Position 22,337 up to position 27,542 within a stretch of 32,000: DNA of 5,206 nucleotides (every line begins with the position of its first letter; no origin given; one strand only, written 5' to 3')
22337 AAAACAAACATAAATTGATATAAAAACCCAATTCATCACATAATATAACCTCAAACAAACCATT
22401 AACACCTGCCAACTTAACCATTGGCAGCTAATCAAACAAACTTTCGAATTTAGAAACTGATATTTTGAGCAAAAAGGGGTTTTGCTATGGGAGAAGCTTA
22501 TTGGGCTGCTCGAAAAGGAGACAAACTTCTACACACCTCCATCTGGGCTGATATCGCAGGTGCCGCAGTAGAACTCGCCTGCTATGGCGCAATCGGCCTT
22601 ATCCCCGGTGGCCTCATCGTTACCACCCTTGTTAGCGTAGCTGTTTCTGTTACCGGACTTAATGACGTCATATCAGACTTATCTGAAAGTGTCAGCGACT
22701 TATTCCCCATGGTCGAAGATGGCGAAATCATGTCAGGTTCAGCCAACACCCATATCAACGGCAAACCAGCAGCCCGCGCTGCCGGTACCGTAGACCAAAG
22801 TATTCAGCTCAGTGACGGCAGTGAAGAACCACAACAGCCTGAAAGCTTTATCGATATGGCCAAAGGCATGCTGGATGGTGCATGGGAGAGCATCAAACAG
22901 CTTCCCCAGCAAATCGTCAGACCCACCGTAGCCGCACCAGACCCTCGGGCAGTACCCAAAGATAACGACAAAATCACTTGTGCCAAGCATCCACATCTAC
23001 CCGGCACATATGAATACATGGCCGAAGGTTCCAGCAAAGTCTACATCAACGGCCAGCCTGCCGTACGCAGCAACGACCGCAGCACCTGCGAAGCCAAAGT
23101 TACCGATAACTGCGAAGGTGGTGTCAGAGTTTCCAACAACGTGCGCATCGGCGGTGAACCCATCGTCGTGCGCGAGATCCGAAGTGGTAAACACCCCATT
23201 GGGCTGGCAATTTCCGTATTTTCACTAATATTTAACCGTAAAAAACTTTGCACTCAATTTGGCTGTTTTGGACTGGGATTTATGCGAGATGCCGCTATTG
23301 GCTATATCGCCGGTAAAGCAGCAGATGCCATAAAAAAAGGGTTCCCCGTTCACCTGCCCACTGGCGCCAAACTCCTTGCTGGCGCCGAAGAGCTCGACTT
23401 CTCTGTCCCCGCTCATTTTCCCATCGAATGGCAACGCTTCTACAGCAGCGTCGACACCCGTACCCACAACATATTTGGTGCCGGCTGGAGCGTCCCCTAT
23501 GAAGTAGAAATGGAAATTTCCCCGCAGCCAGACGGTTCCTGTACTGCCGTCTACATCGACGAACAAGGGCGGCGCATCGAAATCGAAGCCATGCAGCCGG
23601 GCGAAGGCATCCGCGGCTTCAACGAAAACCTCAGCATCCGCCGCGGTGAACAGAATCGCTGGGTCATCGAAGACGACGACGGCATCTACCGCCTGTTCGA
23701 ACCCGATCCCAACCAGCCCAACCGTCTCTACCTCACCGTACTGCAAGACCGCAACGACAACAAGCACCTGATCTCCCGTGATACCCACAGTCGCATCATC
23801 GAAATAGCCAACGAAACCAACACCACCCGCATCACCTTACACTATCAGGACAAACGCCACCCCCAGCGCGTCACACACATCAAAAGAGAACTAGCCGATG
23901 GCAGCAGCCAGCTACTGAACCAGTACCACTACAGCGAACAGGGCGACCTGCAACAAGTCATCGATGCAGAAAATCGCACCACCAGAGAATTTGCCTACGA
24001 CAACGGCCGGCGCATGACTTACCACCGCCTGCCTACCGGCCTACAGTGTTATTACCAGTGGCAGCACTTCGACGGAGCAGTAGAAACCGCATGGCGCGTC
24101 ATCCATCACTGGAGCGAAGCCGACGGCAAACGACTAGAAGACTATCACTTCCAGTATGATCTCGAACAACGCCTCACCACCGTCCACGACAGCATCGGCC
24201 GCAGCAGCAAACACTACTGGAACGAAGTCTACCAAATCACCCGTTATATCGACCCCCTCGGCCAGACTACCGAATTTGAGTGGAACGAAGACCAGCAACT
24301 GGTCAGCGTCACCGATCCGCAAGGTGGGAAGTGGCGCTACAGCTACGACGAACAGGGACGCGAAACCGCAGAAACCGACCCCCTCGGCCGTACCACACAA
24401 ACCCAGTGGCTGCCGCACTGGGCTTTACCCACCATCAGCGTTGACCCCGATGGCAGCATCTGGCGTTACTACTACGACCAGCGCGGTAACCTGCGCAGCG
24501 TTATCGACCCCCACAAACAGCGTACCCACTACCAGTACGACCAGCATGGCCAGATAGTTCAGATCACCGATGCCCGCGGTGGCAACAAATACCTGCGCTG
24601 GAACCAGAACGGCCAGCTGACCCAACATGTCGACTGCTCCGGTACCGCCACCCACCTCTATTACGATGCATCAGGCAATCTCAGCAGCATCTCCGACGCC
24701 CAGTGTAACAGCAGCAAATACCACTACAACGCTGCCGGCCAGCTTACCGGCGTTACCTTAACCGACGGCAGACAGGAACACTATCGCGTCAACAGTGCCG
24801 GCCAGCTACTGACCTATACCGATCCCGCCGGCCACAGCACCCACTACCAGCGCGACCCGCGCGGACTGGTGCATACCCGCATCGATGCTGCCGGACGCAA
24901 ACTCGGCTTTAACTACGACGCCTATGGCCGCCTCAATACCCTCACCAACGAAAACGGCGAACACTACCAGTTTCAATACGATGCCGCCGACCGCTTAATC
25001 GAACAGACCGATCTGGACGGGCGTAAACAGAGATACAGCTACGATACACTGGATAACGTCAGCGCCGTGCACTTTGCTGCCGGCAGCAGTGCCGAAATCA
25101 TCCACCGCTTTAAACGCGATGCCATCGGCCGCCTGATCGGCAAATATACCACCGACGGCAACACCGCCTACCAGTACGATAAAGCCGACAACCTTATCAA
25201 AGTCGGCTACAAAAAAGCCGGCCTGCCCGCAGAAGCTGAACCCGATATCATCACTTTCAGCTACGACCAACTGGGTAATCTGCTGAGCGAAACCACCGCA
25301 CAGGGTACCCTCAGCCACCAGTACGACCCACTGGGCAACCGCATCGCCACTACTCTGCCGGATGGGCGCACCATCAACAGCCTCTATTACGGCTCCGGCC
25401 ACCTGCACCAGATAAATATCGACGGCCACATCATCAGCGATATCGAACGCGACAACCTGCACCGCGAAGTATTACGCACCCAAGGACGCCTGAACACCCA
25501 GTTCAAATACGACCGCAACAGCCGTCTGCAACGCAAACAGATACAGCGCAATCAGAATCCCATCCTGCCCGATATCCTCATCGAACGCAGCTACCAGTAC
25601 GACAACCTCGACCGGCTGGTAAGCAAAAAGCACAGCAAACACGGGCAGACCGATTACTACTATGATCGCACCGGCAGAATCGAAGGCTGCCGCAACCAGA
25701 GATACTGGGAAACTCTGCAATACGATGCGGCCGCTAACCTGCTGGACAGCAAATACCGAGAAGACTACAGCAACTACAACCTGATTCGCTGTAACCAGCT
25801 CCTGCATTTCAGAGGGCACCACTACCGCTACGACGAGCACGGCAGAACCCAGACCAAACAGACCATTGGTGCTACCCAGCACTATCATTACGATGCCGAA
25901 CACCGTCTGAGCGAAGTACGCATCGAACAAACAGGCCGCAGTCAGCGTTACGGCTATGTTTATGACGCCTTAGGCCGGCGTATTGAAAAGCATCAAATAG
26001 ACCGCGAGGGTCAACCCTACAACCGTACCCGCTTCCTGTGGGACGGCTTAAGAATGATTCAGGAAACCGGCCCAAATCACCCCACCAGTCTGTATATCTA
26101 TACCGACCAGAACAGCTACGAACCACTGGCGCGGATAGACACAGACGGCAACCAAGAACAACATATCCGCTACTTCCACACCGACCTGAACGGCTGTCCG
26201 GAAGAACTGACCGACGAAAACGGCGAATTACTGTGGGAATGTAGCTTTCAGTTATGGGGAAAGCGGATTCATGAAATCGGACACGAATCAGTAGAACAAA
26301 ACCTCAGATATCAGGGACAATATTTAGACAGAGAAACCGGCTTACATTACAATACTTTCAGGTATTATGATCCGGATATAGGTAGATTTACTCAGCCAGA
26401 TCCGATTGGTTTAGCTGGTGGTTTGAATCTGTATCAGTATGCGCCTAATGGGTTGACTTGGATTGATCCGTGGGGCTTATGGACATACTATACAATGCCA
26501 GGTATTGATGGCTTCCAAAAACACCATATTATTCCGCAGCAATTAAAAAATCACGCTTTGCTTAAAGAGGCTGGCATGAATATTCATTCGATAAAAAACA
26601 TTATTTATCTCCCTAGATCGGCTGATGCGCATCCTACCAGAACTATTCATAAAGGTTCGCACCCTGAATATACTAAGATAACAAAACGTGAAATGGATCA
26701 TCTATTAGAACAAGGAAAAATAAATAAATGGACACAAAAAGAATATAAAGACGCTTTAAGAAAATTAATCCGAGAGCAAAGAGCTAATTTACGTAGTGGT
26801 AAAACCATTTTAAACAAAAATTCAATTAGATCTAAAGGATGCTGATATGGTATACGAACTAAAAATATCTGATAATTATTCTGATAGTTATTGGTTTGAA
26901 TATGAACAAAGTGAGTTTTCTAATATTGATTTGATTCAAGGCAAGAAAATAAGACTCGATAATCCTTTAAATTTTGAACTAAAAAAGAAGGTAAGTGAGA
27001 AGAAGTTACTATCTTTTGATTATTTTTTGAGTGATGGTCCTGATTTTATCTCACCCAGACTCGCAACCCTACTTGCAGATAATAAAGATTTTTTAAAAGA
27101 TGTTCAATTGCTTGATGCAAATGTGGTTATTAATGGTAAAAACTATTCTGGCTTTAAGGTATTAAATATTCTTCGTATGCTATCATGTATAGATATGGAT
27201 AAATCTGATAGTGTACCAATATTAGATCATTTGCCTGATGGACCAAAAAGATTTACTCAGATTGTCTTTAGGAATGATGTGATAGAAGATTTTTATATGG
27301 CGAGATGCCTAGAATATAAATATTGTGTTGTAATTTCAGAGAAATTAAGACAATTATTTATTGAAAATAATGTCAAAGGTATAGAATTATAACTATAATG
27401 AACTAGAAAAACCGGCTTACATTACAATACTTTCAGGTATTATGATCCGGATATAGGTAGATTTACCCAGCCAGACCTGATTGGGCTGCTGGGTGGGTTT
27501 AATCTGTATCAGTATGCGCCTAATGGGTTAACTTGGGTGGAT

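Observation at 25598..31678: Nested array of three start-less orphan rhs-CT/immunity cassettes behind the full-length rhs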

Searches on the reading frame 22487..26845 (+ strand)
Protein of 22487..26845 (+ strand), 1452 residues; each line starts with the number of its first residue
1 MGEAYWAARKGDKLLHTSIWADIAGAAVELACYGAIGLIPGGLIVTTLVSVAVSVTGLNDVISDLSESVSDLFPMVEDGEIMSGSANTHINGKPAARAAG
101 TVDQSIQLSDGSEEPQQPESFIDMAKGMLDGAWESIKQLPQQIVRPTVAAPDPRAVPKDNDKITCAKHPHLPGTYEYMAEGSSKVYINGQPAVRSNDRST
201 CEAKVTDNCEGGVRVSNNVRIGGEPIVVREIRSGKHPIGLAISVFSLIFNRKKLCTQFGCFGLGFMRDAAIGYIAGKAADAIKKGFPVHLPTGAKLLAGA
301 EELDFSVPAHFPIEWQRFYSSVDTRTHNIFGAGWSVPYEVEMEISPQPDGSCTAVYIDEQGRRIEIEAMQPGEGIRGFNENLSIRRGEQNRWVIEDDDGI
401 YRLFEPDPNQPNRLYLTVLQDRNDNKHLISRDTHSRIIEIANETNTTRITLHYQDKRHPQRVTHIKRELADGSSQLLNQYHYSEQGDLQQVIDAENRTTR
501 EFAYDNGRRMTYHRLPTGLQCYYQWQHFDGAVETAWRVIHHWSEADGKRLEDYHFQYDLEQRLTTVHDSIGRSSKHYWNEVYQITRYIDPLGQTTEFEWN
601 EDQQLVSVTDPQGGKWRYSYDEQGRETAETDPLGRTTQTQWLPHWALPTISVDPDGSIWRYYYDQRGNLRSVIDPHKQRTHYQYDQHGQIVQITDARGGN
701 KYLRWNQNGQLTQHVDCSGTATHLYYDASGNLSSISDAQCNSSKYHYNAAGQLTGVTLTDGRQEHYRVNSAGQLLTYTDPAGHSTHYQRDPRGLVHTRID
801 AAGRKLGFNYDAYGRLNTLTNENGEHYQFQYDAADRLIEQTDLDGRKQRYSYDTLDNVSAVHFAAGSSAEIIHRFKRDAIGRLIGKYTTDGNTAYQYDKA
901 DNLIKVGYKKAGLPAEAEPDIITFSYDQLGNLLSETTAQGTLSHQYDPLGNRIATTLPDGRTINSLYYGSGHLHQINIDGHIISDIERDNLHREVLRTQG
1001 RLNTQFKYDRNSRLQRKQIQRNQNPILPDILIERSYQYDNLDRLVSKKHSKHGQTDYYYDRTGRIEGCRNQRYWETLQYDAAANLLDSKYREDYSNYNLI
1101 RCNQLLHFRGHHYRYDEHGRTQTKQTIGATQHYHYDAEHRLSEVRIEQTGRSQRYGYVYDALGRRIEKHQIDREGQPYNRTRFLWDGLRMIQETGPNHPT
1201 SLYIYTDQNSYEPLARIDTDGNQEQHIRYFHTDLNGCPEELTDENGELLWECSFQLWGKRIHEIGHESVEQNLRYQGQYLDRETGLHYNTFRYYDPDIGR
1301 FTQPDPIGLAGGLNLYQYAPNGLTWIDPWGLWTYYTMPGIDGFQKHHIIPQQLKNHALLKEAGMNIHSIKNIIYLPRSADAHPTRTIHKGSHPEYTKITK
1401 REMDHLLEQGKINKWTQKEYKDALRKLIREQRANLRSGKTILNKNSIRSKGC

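Call 6: search_protein_families(library=pfam, proteins=[window:22487-26845:+], max_evalue=0.01)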
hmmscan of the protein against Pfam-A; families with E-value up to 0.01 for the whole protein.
window:22487-26845:+ (1452 aa): 5 families
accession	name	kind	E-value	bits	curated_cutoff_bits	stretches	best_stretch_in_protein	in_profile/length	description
PF05593.20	RHS_repeat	-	4.5e-74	244.1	22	11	599-636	1-38/38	RHS Repeat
PF14412.12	AHH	-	5.6e-19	68.6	22.3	1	1333-1429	7-109/111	A nuclease family of the HNH/ENDO VII superfamily with conserved AHH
PF20148.4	DUF6531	-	6.1e-16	59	24.1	1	287-365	3-73/74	Domain of unknown function (DUF6531)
PF05488.18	PAAR_motif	-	1.2e-12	48.3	27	1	160-206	29-69/70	PAAR motif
PF03527.20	RHS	-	7.4e-12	45.4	27.9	1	1227-1263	1-37/38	RHS protein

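Call 23: find_encoding_contigs(protein=window:22487-26845:+, flank=10000, max_places=6)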
Protein window:22487-26845:+ (1452 aa): no gene with exactly this product is on record in the collection.
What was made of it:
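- Closest known: Rhs loci of Snodgrassella alvi wkB2 and other bee-gut isolates. Different: This particular arrangement (AHH_b on the gyrA-bfd-linked master) is not on record (call 23).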

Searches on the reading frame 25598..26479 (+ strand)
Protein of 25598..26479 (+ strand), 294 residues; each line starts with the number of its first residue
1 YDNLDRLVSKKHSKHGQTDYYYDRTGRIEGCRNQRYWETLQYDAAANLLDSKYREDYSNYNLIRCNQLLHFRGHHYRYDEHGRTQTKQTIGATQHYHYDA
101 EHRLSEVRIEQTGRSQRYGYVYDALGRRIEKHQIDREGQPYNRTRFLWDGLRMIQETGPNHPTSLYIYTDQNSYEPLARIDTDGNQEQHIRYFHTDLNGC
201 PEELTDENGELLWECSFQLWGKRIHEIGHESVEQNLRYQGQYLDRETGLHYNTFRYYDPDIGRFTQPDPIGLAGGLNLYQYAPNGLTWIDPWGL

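Call 8: find_related_loci(query=window:25598-26479:+, collection=genome_contigs, flank=10000)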
Query window:25598-26479:+ (294 aa) in genome_contigs; peptide patterns used: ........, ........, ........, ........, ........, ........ (x = any residue, [..] = any of these).
471 stretches matched a pattern; 432 encode a relative of the query (tblastn E <= 1e-3); the best 80 are kept; 77 distinct loci.
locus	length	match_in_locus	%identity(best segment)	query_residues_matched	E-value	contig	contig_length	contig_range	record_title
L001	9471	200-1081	94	1-294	0e+0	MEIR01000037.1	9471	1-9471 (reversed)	Snodgrassella alvi strain Nev4-2 1196083.62_ctg7180000001557, whole genome shotgun sequence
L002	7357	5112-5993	93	1-294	0e+0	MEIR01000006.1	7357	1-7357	Snodgrassella alvi strain Nev4-2 1196083.62_ctg7180000001405, whole genome shotgun sequence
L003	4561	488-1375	90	1-294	0e+0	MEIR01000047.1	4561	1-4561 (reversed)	Snodgrassella alvi strain Nev4-2 1196083.62_ctg7180000001567, whole genome shotgun sequence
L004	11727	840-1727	91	1-294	0e+0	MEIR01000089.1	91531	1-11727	Snodgrassella alvi strain Nev4-2 1196083.62_jtg7180000001583f_7180000001584f, whole genome shotgun sequence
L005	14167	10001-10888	91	1-294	0e+0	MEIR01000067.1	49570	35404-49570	Snodgrassella alvi strain Nev4-2 1196083.62_ctg7180000001589, whole genome shotgun sequence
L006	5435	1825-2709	90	1-293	0e+0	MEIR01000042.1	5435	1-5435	Snodgrassella alvi strain Nev4-2 1196083.62_ctg7180000001562, whole genome shotgun sequence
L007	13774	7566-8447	89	1-294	2e-180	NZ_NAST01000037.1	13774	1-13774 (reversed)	Gilliamella sp. N-G2 NODE_37, whole genome shotgun sequence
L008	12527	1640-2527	90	1-294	1e-179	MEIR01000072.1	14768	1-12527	Snodgrassella alvi strain Nev4-2 1196083.62_ctg7180000001594, whole genome shotgun sequence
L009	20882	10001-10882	88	1-294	7e-177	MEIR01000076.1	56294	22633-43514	Snodgrassella alvi strain Nev4-2 1196083.62_ctg7180000001598, whole genome shotgun sequence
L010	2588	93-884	94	31-294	0e+0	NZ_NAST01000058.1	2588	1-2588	Gilliamella sp. N-G2 NODE_58, whole genome shotgun sequence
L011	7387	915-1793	87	4-294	2e-172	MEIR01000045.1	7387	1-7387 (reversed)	Snodgrassella alvi strain Nev4-2 1196083.62_ctg7180000001565, whole genome shotgun sequence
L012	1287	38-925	78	1-294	2e-171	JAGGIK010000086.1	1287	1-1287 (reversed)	MAG: Snodgrassella sp. isolate S-bin9 NODE_86_length_1287_cov_5.402479, whole genome shotgun sequence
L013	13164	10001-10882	76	1-294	7e-156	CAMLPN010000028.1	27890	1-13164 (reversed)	MAG: uncultured Neisseriaceae bacterium isolate SRR12180971_bin.3_metawrap_v1.3.0_MAG genome assembly, contig: ERZ125931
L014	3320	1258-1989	93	49-293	1e-161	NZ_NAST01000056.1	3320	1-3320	Gilliamella sp. N-G2 NODE_56, whole genome shotgun sequence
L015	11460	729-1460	89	1-242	4e-146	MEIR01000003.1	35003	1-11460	Snodgrassella alvi strain Nev4-2 1196083.62_ctg7180000001402, whole genome shotgun sequence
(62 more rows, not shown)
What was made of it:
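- Closest known: Rhs loci of Snodgrassella alvi wkB2 and other bee-gut isolates. Same: Same organism group and the same core family (87-94% aa identity to S. alvi Nev4-2 and Gilliamella copies; call 8).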

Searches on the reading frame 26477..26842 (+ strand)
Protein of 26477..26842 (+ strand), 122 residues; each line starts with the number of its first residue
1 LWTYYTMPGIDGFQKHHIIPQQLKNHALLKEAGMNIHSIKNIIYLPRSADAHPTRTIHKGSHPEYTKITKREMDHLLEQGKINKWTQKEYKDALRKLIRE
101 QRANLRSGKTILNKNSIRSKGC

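Call 28: search_protein_families(library=pfam, proteins=[window:26477-26842:+], max_evalue=5)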
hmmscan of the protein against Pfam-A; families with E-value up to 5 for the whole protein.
window:26477-26842:+ (122 aa): 4 families
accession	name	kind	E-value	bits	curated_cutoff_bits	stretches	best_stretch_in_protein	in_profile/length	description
PF14412.12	AHH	-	1.4e-20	73.8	22.3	1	4-99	8-109/111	A nuclease family of the HNH/ENDO VII superfamily with conserved AHH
PF09533.15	DUF2380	-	0.0041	17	26.3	1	10-61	96-141/187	Predicted lipoprotein of unknown function (DUF2380)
PF15636.11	Tox-GHH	-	0.024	15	25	1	58-93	27-61/78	GHH signature containing HNH/Endo VII superfamily nuclease toxin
PF13391.12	HNH_2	-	0.043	14.1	21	1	12-49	11-54/66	HNH endonuclease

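Call 29: search_protein_families(library=ncbifam, proteins=[window:26477-26842:+], max_evalue=1)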
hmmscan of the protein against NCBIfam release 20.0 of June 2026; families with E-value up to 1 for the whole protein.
window:26477-26842:+ (122 aa): 2 families
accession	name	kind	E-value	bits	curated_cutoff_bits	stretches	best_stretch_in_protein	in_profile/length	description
NF038070.1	LmbU_fam_TF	subfamily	0.00059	19.8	125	1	28-111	51-135/171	LmbU family transcriptional regulator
TIGR02269.1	TIGR02269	equivalog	0.019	14.5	85.75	1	10-60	119-163/209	SitA6 family polymorphic toxin lipoprotein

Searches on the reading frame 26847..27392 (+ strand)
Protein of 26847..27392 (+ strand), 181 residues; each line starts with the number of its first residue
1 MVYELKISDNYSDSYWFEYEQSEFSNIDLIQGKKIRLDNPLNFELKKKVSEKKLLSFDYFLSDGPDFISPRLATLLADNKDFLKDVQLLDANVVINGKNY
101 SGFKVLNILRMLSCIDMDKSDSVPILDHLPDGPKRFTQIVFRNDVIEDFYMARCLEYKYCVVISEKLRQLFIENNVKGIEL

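Call 6: search_protein_families(library=pfam, proteins=[window:26847-27392:+], max_evalue=0.01)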
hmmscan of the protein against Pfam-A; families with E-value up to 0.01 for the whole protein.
window:26847-27392:+ (181 aa): 1 family
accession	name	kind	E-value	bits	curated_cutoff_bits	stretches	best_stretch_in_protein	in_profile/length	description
PF07791.16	Imm11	-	0.0056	16.4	22.1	1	105-180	109-188/194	Immunity protein family (Imm11)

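Call 28: search_protein_families(library=pfam, proteins=[window:26847-27389:+], max_evalue=5)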
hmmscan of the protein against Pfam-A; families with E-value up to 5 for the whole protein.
window:26847-27389:+ (181 aa): 2 families
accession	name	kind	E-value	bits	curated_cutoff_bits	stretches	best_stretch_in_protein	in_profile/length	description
PF07791.16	Imm11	-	0.0056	16.4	22.1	1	105-180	109-188/194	Immunity protein family (Imm11)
PF15570.11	Imm43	-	0.096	12.8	25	1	49-181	60-193/211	Immunity protein 43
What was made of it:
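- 26847..27392 (+): immM, the putative immunity gene for the AHH tip (181 aa; weak Imm11/Imm43 matches). Calls 6 and 28.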

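Call 29: search_protein_families(library=ncbifam, proteins=[window:26847-27389:+], max_evalue=1)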
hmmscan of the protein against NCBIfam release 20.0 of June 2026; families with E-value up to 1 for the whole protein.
window:26847-27389:+ (181 aa): 0 families

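Call 44: find_encoding_contigs(protein=window:26847-27392:+, flank=8000, max_places=10)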
Protein window:26847-27392:+ (181 aa): 4 contigs read that carry it; 4 places shown.
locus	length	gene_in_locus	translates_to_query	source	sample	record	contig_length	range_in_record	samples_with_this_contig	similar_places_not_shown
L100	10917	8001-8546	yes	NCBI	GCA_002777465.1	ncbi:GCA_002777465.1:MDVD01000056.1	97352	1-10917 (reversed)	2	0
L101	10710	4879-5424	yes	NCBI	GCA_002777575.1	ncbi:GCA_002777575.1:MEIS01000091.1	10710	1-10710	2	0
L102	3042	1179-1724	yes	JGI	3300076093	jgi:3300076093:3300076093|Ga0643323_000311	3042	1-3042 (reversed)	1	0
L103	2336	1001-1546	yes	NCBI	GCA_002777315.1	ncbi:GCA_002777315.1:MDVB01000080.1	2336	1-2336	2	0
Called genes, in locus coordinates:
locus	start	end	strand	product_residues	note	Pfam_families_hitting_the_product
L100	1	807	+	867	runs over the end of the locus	PF00521:DNA_topoisoIV, PF03989:DNA_gyraseA_C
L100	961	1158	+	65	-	PF04324:Fer2_BFD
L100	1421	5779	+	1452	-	PF20148:DUF6531, PF05593:RHS_repeat, PF25023:TEN_YD-shell, PF25023:TEN_YD-shell, PF05593:RHS_repeat, PF25023:TEN_YD-shell, PF03527:RHS, PF14412:AHH, +2 more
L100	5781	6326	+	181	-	PF07791:Imm11 (weak), PF15570:Imm43 (weak)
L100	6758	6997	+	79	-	-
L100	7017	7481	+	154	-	PF15587:Imm9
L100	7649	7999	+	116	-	PF14412:AHH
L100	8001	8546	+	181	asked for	-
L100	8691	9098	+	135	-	-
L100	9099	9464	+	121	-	-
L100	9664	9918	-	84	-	-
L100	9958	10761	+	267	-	PF25023:TEN_YD-shell, PF03527:RHS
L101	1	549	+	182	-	PF14412:AHH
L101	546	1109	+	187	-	-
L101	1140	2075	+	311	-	PF25023:TEN_YD-shell, PF03527:RHS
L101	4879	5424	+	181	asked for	-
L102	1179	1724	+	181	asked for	-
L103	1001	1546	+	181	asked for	-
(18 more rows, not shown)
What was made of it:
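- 26847..27392 (+): The exact protein occurs in 4 other contexts (call 44).
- The same immM cassette occurs behind core fragments of 62 nt, ~370 aa and >=391 aa, and between IS copies (call 44).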
